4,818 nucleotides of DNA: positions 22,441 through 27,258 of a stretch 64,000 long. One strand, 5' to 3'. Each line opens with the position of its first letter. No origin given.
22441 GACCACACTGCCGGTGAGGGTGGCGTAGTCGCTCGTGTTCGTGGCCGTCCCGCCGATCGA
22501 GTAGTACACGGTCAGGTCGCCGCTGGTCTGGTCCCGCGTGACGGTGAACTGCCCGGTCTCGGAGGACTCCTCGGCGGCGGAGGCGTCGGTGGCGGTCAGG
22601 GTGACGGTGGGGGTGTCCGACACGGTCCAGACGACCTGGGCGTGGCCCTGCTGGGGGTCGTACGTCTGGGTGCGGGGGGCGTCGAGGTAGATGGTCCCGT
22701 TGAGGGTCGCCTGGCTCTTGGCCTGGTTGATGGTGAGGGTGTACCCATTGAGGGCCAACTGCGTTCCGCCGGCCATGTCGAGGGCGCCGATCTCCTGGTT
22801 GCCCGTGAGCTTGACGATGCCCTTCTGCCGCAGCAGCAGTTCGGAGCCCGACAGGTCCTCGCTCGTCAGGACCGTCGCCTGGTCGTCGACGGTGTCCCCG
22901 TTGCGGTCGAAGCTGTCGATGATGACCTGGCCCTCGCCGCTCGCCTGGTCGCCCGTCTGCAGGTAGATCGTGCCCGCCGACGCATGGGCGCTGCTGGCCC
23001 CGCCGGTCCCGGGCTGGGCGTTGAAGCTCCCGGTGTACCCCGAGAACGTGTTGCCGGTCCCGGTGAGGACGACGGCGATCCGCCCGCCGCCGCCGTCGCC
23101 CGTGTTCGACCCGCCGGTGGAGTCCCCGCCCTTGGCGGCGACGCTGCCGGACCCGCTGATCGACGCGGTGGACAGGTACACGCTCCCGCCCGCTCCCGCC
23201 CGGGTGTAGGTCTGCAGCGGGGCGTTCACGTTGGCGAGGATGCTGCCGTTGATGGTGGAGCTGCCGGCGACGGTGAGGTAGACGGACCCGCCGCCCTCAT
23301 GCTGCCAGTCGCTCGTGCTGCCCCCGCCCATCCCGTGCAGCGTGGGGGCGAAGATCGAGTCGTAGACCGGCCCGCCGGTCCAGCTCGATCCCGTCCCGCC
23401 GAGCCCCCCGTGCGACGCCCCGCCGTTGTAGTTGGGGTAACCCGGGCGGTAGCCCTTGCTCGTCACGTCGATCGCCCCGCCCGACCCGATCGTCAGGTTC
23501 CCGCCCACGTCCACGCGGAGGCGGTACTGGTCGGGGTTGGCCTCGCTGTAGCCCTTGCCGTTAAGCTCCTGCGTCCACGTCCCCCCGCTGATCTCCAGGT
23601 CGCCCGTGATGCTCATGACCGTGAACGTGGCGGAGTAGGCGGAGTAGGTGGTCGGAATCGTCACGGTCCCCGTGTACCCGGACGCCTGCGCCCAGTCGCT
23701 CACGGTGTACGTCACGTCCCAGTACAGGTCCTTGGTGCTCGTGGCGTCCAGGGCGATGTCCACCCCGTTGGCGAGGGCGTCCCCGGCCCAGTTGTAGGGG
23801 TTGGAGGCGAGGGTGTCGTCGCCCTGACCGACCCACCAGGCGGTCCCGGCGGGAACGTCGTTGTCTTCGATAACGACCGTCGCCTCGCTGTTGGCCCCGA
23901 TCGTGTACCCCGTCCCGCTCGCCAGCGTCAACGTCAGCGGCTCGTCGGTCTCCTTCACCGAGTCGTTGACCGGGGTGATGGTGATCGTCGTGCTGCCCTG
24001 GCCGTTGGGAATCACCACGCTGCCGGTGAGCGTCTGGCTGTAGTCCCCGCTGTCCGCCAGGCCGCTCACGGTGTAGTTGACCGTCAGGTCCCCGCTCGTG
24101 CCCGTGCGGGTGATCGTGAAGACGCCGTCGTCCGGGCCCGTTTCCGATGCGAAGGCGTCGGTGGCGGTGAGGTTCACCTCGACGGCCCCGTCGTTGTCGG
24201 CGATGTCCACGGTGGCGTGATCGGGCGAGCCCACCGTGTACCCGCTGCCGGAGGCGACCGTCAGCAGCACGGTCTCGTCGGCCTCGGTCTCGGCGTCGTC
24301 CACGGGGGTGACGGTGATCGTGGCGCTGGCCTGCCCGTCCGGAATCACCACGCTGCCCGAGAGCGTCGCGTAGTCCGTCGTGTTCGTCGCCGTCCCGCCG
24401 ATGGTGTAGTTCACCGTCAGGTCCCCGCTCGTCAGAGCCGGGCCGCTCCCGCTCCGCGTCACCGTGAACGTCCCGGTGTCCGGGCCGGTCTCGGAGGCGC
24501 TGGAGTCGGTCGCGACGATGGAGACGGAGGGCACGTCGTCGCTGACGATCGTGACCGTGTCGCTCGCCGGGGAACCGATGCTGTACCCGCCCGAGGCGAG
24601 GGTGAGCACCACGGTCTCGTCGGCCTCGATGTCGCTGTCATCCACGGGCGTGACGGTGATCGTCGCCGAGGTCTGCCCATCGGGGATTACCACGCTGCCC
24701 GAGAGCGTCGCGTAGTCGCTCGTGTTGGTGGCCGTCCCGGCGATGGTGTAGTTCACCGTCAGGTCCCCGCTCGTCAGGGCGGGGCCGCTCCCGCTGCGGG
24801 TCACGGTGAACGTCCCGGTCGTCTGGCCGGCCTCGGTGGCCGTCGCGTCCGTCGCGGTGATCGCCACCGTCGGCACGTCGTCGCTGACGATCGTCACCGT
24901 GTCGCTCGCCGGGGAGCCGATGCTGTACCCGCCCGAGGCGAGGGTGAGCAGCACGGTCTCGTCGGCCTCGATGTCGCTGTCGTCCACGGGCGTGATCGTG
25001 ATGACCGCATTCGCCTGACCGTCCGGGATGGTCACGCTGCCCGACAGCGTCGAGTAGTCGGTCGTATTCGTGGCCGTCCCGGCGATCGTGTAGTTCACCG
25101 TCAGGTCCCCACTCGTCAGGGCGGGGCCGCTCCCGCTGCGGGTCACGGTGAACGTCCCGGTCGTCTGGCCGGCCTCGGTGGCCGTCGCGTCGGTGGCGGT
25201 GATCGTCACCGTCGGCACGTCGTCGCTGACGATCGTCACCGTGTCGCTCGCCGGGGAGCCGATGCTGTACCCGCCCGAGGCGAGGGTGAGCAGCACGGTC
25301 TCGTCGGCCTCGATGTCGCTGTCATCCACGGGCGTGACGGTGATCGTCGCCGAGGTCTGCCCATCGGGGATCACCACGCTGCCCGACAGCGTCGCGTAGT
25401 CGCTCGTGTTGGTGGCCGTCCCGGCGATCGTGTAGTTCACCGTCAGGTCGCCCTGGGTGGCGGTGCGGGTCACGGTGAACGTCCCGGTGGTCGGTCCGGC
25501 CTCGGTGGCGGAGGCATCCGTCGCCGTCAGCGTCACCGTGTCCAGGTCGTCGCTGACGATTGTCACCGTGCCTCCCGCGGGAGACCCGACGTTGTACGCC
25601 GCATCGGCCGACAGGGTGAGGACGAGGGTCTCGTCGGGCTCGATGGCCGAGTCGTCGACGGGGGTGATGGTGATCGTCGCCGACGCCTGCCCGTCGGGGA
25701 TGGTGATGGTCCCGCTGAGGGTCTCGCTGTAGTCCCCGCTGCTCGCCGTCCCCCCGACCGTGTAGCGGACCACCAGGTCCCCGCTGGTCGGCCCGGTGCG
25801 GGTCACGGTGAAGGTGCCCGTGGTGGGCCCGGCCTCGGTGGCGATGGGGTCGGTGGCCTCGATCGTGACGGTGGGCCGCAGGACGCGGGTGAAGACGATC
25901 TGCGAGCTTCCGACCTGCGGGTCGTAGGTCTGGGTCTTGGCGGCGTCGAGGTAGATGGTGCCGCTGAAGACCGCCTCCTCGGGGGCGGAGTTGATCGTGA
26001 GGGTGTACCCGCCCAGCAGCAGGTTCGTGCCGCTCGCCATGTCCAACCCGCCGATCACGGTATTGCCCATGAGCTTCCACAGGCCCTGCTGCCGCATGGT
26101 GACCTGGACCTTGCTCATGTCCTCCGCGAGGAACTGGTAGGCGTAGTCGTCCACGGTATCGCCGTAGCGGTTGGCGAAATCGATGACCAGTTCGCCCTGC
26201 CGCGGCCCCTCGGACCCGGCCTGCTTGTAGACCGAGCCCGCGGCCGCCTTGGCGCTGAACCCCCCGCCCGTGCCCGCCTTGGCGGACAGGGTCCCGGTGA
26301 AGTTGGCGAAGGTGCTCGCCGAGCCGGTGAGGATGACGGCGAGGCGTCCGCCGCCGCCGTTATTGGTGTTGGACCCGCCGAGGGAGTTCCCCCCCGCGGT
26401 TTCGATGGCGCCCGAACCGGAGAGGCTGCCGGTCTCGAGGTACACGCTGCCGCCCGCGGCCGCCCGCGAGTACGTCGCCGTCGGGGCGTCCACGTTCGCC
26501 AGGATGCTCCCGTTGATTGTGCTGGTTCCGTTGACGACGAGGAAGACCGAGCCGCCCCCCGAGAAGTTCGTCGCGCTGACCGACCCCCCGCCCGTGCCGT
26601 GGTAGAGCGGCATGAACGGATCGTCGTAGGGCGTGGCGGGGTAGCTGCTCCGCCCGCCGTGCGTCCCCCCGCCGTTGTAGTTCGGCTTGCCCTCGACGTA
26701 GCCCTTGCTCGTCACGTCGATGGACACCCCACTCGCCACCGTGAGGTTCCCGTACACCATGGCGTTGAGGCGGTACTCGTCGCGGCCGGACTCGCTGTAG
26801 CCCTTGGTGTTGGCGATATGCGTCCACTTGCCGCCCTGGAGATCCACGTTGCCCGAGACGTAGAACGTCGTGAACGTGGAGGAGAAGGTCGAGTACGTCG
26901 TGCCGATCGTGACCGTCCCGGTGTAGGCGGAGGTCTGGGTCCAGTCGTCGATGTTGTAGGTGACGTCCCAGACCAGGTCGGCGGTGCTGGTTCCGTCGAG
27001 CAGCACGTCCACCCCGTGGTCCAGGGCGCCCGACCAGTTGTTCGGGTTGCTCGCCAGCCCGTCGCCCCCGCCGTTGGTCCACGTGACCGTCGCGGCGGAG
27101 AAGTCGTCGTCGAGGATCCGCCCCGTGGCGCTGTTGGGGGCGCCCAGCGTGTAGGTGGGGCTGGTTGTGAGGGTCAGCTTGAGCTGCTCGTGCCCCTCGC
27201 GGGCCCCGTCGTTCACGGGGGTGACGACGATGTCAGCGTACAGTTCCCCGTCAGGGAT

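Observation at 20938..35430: A 14.5-kb single gene for a ~4830-aa secreted mosaic protein combining polysaccharide-lyase-like modules, adhesin arrays and a protease motif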

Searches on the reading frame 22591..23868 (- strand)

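Call 9: search_protein_families(library=pfam, proteins=[window:22591-23868:-], max_evalue=1)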
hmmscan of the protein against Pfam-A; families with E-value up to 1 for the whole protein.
window:22591-23868:- (426 aa): 1 family
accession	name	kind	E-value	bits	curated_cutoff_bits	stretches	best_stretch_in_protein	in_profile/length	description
PF01819.22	Levi_coat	-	0.073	13.5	25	1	14-76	13-73/132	Levivirus coat protein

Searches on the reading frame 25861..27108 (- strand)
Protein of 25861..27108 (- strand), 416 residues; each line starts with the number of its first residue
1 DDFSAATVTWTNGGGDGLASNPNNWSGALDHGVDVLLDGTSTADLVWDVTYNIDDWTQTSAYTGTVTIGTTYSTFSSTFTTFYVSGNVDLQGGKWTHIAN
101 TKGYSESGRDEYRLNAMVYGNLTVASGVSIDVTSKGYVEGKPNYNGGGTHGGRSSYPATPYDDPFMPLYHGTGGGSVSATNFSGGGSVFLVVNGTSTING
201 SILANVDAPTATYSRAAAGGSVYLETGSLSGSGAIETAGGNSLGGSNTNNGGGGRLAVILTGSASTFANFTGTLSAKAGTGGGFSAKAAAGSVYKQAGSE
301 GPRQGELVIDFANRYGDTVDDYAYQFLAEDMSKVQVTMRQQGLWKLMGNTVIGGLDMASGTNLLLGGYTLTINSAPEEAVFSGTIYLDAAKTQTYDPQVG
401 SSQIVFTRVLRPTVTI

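Call 9: search_protein_families(library=pfam, proteins=[window:25861-27108:-], max_evalue=1)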
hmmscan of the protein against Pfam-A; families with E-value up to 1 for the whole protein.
window:25861-27108:- (416 aa): 0 families

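Call 21: find_homologous_proteins(query=window:25861-27108:-)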
Query window:25861-27108:- (416 aa): 14 proteins with E <= 0.001 among 8000 candidates.
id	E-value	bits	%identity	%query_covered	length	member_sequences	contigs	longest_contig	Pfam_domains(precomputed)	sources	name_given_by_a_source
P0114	2.3e-62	230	43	81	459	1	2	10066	-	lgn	-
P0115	9.0e-51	192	40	72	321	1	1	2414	-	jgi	-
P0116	1.9e-41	161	43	56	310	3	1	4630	-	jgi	jgi:hypothetical protein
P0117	3.9e-38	150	60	32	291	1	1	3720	-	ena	-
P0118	3.3e-36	144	37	88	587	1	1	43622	-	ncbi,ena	-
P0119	1.7e-25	108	30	40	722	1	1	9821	-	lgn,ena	-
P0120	1.9e-19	88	33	74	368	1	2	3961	-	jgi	jgi:hypothetical protein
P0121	2.0e-19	88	32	50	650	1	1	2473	-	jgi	-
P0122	8.5e-18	83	31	84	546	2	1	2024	-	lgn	-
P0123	1.9e-13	69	32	69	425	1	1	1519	-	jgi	jgi:hypothetical protein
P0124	7.4e-13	67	29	35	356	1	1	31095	-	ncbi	-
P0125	1.8e-10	59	33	51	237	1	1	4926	-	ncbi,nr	ncbi:MAG: hypothetical protein GX811_11635, partial [Lentisphaerae bacterium]|nr:hypothetical protei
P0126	9.3e-9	53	38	39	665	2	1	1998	-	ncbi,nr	ncbi:MAG: hypothetical protein KAI72_01460, partial [Candidatus Pacebacteria bacterium]|nr:hypotheti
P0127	2.4e-5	42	36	24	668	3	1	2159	-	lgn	-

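Call 30: predict_structure(alignment_id=A1)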
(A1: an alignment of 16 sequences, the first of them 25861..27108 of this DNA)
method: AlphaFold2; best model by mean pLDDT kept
length: 416 residues; sequences in the alignment: 16
mean_pLDDT: 79.8   pTM: 0.87
mean pLDDT of the five models: 79.8, 79.5, 79.3, 77.9, 76.7
residues with pLDDT >= 90: 177; 70-90: 122; 50-70: 78; < 50: 39
segments of 3 or more residues with pLDDT < 50: 1-3, 74-77, 140-145, 151-158, 390-400, 411-416
pLDDT, mean of each block of 10 residues (from residue 1): 73 80 91 89 88 95 88 54 96 90 61 91 98 80 48 45 84 66 86 98 83 73 98 94 61 89 97 89 62 96 94 64 80 92 85 91 86 83 75 40 66 39
secondary structure, 60 per line:
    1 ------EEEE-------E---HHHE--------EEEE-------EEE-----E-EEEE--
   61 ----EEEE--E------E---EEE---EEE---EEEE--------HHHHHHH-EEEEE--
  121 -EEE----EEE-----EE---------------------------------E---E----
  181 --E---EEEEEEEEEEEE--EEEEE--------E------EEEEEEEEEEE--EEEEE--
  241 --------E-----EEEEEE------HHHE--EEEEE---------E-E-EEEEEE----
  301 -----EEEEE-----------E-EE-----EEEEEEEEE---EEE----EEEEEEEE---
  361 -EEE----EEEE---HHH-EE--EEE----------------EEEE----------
elements in order: E7-10 E34-37 E45-47 E55-58 E65-68 E82-84 E88-90 E94-97 H106-112 E114-118 E122-124 E129-131 E187-198 E201-205 E221-231 E234-238 E255-260 E273-277 E291-296 E306-310 E331-339 E343-345 E350-357 E362-364 E369-372 E384-386 E403-406
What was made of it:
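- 25879..27087 (-): Residues 2782-3184: Gly-rich beta-helix module, copy 1 ('H'). AF2 model with pLDDT 79.8 and pTM 0.87, all-beta (call 30).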

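Call 41: search_protein_representatives(alignment_id=A1)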
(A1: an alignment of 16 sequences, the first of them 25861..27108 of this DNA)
Query: 16 sequences, 442 profile positions. Proteins with E-value up to 0.001 (for the whole library): 11652; up to 1e-10: 8477; up to 1e-30: 4885. The best 150 are listed.
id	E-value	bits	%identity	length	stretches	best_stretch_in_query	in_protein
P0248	0.0e+00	1095.7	-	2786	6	12-365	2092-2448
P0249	0.0e+00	1070.5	-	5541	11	45-355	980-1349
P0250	0.0e+00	1041.1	-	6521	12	84-319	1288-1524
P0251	0.0e+00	1012.4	-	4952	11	71-353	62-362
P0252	3.1e-282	952.4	-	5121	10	72-322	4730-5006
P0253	1.1e-276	934.0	-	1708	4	12-321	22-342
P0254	2.2e-275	929.8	-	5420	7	94-318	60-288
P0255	5.8e-271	915.2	-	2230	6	12-400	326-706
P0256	1.1e-270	914.3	-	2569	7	7-435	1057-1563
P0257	2.1e-269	910.1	-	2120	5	96-396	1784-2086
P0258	3.9e-267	902.6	-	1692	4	14-369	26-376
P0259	7.7e-263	888.5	-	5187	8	87-326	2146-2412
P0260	1.5e-260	880.9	-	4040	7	68-400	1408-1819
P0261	2.7e-258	873.5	-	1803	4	10-367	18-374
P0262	8.6e-258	871.8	-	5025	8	46-384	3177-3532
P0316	4.2e-207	704.8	-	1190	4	10-404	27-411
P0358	2.2e-189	646.3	-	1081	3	14-366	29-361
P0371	1.7e-185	633.6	-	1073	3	11-403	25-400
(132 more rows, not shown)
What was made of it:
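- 25879..27087 (-): The family profile finds 11,652 cluster representatives (call 41).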

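Call 42: search_protein_families(library=pfam, proteins=[P0253, P0316, P0358, P0371, P0248], max_evalue=0.001)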
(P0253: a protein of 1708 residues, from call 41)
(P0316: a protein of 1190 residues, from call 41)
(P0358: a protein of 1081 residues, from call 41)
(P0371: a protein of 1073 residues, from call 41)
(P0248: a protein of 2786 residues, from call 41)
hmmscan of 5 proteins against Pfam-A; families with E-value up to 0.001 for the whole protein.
P0253 (1708 aa): 0 families

P0316 (1190 aa): 0 families

P0358 (1081 aa): 0 families

P0371 (1073 aa): 0 families

P0248 (2786 aa): 0 families
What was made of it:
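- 25879..27087 (-): No Pfam match in this module or in five of the best members (calls 9, 42).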

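Call 46: search_protein_families(library=ncbifam, proteins=[window:25861-27108:-], max_evalue=1)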
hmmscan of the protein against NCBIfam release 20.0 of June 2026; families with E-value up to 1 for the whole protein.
window:25861-27108:- (416 aa): 1 family
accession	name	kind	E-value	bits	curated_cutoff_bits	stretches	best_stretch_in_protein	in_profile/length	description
NF007158.0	PRK09593.1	subfamily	0.094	11.4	639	1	308-360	380-431/478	6-phospho-beta-glucosidase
